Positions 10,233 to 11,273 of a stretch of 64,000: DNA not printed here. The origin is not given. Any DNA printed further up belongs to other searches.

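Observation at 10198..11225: Group I intron carrying a DNA methyltransferase instead of a homing endonuclease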

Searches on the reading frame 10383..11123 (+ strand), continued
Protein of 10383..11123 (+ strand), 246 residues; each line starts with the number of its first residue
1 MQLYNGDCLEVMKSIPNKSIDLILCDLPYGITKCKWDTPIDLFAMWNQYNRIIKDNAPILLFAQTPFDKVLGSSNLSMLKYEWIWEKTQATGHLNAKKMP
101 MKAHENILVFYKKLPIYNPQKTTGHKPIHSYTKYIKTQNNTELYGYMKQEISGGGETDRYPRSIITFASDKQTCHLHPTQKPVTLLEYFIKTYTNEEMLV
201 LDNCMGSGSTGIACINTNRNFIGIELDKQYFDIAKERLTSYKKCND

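Call 38: search_solved_structures(query=window:10383-11120:+, max_evalue=0.001, show_alignments=2)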
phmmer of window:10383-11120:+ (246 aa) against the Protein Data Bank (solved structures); distinct sequences matched with E-value up to 0.001: 12.
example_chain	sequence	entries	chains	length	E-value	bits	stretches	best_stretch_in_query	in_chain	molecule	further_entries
5hek_A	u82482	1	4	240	5.5e-20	75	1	176-241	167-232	Adenine specific DNA methyltransferase (DpnA)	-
5hfj_A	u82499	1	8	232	8.1e-20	74.5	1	176-239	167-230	Adenine specific DNA methyltransferase (DpnA)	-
1g60_A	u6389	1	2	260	5.2e-14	55.5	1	3-234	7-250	Adenine-specific Methyltransferase MboIIA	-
6pbd_A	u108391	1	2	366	6.8e-14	55.1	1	176-239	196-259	Modification methylase CcrMI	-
9c3u_A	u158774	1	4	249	1.2e-13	54.3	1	2-239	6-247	Methyltransferase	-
8urk_A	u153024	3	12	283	1.3e-13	54.1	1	2-240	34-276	Methyltransferase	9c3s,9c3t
1nw8_A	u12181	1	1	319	1.2e-11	47.8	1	7-233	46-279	MODIFICATION METHYLASE RSRI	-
1eg2_A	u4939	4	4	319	1.6e-11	47.3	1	7-233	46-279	MODIFICATION METHYLASE RSRI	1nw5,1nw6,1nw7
2zie_A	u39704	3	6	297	3.5e-08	36.4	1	174-238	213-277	Putative modification methylase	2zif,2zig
1boo_A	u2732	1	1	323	9.9e-08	34.9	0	175-233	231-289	PROTEIN (N-4 CYTOSINE-SPECIFIC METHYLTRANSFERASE PVU II)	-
8s9m_A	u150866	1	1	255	1.8e-07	34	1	169-242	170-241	DNA cytosine-N4 methyltransferase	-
8s9n_A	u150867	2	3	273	2.2e-07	33.7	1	169-242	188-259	DNA cytosine-N4 methyltransferase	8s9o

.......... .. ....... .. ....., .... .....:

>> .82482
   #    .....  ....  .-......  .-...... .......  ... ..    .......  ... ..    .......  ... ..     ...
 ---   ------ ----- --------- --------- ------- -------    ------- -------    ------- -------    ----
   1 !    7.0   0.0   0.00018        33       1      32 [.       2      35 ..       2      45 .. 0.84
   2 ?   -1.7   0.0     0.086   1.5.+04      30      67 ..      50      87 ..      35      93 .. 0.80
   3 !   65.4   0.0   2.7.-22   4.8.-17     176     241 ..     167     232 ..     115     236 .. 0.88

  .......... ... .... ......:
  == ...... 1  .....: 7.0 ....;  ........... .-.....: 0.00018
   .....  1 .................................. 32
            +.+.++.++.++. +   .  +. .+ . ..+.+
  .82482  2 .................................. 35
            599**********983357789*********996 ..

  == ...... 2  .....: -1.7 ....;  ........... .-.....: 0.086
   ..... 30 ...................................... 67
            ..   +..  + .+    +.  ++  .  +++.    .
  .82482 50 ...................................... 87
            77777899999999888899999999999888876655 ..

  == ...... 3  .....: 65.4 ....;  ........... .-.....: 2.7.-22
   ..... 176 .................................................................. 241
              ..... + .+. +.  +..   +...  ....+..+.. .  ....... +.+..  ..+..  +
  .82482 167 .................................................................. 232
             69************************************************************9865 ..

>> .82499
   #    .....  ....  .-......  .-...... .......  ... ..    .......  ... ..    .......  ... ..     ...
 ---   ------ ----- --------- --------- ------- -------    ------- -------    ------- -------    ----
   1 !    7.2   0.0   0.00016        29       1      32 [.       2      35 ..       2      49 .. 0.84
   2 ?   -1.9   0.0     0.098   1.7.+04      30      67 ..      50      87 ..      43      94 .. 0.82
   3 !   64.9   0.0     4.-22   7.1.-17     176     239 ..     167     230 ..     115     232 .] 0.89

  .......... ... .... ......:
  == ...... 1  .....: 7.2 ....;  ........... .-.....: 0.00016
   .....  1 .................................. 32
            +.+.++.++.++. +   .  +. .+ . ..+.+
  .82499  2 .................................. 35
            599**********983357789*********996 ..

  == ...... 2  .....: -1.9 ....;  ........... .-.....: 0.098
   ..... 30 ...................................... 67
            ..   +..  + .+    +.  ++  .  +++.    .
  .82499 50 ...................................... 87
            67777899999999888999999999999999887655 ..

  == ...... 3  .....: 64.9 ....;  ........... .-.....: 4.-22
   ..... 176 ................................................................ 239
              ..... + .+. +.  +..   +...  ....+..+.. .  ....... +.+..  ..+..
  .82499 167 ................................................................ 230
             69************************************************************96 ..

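Call 39: search_protein_families(library=pfam, proteins=[L014:5874-6371:+, L014:7834-8547:+], max_evalue=0.1)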
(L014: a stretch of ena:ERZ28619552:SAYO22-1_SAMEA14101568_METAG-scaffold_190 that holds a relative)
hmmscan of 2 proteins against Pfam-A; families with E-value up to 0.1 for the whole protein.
L014:5874-6371:+ (166 aa): 3 families
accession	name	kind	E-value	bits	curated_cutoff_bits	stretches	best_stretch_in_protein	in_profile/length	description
PF13392.12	HNH_3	-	1.7e-10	40.8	24.8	1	54-97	2-45/46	HNH endonuclease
PF04218.19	CENP-B_N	-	0.045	13.8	21.2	1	135-155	26-46/53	CENP-B N-terminal DNA-binding domain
PF02796.21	HTH_7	-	0.05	14.2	23.8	1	130-154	20-44/45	Helix-turn-helix domain of resolvase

L014:7834-8547:+ (238 aa): 3 families
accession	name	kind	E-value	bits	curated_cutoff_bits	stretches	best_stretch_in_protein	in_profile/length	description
PF13392.12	HNH_3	-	3.5e-07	30.2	24.8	1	50-94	1-45/46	HNH endonuclease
PF07463.16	NUMOD4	-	0.0039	17.8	23.4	1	5-40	6-47/49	NUMOD4 motif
PF11005.13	DUF2844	-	0.034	14.5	22.4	1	119-198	20-98/130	Protein of unknown function (DUF2844)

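Call 41: find_related_loci(query=A3, collection=viral_contigs, flank=4000)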
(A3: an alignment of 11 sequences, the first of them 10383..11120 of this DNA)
Query A3 (246 aa) in viral_contigs; peptide patterns used: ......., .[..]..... (x = any residue, [..] = any of these).
554 stretches matched a pattern; 528 encode a relative of the query (tblastn E <= 1e-3); the best 80 are kept; 80 distinct loci.
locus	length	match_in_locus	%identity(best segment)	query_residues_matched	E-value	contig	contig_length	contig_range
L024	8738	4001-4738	99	1-246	1e-168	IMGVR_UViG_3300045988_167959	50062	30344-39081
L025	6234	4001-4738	99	1-246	6e-169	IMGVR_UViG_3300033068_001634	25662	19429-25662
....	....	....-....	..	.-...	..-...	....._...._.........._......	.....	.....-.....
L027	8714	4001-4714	74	1-238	2e-124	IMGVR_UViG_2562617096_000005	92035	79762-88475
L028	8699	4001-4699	74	6-238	1e-121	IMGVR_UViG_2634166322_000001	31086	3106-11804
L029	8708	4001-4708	73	3-238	2e-120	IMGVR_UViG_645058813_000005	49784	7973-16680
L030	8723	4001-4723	74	1-242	3e-119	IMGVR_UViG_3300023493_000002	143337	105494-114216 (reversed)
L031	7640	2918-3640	70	2-242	6e-119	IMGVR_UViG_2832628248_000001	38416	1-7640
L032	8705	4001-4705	72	4-238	2e-117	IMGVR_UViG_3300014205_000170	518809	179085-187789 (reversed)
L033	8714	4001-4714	73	2-238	4e-117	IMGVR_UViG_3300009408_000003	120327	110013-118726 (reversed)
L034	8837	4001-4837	62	3-242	3e-114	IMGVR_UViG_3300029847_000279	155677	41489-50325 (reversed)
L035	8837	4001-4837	62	3-242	3e-114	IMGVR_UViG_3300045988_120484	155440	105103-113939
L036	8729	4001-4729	70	2-243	2e-113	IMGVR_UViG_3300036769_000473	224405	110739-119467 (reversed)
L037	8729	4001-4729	70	2-243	2e-113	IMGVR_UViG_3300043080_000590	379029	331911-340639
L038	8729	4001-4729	70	2-243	2e-113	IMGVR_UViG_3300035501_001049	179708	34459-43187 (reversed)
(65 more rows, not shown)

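Call 43: find_encoding_contigs(protein=P0012, flank=5000, max_places=1)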
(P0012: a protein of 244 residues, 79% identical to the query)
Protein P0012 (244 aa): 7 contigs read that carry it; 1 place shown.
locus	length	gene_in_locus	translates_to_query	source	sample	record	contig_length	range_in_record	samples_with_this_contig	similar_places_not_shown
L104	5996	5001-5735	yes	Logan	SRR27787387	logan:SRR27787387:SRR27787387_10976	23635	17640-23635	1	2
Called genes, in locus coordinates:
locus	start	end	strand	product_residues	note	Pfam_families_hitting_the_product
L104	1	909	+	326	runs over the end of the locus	PF00266:Aminotran_5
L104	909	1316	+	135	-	-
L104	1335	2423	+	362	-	-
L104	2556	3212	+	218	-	PF07463:NUMOD4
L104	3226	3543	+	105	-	-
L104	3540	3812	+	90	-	PF21825:Sequestin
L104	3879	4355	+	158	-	-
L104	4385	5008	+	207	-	PF01555:N6_N4_Mtase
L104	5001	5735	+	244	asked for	PF01555:N6_N4_Mtase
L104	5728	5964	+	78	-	-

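Call 44: find_encoding_contigs(protein=P0021, flank=5000, max_places=1)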
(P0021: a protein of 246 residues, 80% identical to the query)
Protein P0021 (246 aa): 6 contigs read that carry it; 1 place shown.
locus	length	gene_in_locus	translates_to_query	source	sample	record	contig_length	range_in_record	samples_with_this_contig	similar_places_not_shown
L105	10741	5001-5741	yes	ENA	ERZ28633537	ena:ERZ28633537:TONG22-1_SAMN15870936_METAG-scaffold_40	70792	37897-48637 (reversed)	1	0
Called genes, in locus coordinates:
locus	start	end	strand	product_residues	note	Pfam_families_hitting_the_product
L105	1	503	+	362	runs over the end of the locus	-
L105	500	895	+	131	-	-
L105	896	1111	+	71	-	-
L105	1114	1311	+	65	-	-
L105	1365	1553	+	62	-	-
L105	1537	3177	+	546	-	PF01368:DHH, PF17768:RecJ_OB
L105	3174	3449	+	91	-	-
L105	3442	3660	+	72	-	-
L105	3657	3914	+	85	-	-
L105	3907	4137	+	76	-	-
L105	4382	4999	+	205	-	PF07669:Eco57I (faint)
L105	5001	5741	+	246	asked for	PF01555:N6_N4_Mtase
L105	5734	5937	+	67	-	PF23835:DUF7205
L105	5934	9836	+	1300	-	PF02811:PHP, PF07733:DNA_pol3_alpha, PF17657:DNA_pol3_finger, PF14579:HHH_6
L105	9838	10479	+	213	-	PF01555:N6_N4_Mtase (weak)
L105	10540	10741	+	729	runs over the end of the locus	PF05970:PIF1 (faint), PF13245:AAA_19, PF13604:AAA_30, PF01443:Viral_helicase1 (weak), PF18335:SH3_13, PF13538:UvrD_C_2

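Call 45: find_encoding_contigs(protein=P0029, flank=5000, max_places=1)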
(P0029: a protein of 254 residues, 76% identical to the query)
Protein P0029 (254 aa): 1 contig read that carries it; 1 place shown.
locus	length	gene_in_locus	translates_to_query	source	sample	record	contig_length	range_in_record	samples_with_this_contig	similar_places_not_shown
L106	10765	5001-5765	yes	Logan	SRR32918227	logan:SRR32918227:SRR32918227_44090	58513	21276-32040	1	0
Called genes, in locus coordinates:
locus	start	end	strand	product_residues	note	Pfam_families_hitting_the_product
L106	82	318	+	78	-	-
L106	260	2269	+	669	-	PF22745:Nlig-Ia, PF01653:DNA_ligase_aden, PF03120:OB_DNA_ligase, PF12826:HHH_2 (weak), PF00533:BRCT, PF12738:PTCB-BRCT (weak)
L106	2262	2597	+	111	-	-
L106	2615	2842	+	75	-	-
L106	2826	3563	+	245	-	PF02511:Thy1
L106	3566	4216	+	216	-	-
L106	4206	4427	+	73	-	PF10269:Tmemb_185A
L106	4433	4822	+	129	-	-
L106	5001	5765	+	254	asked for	PF01555:N6_N4_Mtase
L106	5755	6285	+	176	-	PF00625:Guanylate_kin (weak)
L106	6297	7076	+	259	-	PF02882:THF_DHG_CYH_C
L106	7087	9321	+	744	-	PF02867:Ribonuc_red_lgC, PF12637:TSCPD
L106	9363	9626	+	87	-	-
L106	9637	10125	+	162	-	PF00692:dUTPase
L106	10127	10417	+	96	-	-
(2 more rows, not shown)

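Call 62: search_protein_families(library=phrogs, proteins=[window:10383-11120:+], max_evalue=0.01)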
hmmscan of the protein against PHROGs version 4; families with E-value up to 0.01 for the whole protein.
window:10383-11120:+ (246 aa): 15 families
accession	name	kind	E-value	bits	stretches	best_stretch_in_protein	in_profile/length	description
phrog_67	-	other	3.6e-79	268.7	1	2-243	125-348/743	DNA methyltransferase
phrog_12862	-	unknown function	3.1e-49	167.7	1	2-121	4-123/149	-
phrog_18293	-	other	9.3e-41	139.5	1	136-245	6-114/119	methyltransferase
phrog_3008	-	other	2e-26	93.8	1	169-242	142-215/244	DNA methyltransferase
phrog_498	-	other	8.3e-26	91.7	1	12-241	215-423/633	DNA methyltransferase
phrog_8769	-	other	1.1e-17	64.6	1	195-241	10-56/71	methyltransferase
phrog_23148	-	unknown function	7.9e-17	62.8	1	170-240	78-148/165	-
phrog_6025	-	other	1.1e-16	62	1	2-67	13-87/192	DNA methyltransferase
phrog_23085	-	unknown function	1.1e-14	55.3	1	169-241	37-108/138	-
phrog_6952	-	other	8.1e-12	46.4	1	176-238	113-175/181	DNA methyltransferase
phrog_16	-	DNA, RNA and nucleotide metabolism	5.5e-06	25.8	1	93-235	834-906/986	DNA helicase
phrog_18146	-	other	9.6e-06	25.7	1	180-228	52-101/452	DNA methyltransferase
phrog_23224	-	other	1.1e-05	25.9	1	140-243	196-297/305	DNA methyltransferase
phrog_12517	-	unknown function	5.3e-05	23.5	0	184-241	93-150/316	-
phrog_3820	-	other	0.0099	16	0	192-236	63-108/255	DNA methyltransferase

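Call 63: search_protein_families(library=ncbifam, proteins=[window:10383-11120:+], max_evalue=0.001)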
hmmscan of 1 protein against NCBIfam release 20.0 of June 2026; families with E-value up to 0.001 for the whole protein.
window:10383-11120:+ (246 aa): 3 families
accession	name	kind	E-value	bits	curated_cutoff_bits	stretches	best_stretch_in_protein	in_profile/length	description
NF010253.0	PRK13699.1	subfamily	2.1e-21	76.6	244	2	174-243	141-210/226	DNA methyltransferase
NF050803.1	DnaMtaseCcrMCaul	equivalog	1.1e-20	73.9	830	2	171-244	180-253/350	adenine-specific DNA-methyltransferase CcrM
NF008572.0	PRK11524.1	equivalog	7.5e-20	71.2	292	1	3-242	17-260/294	adenine-specific DNA-methyltransferase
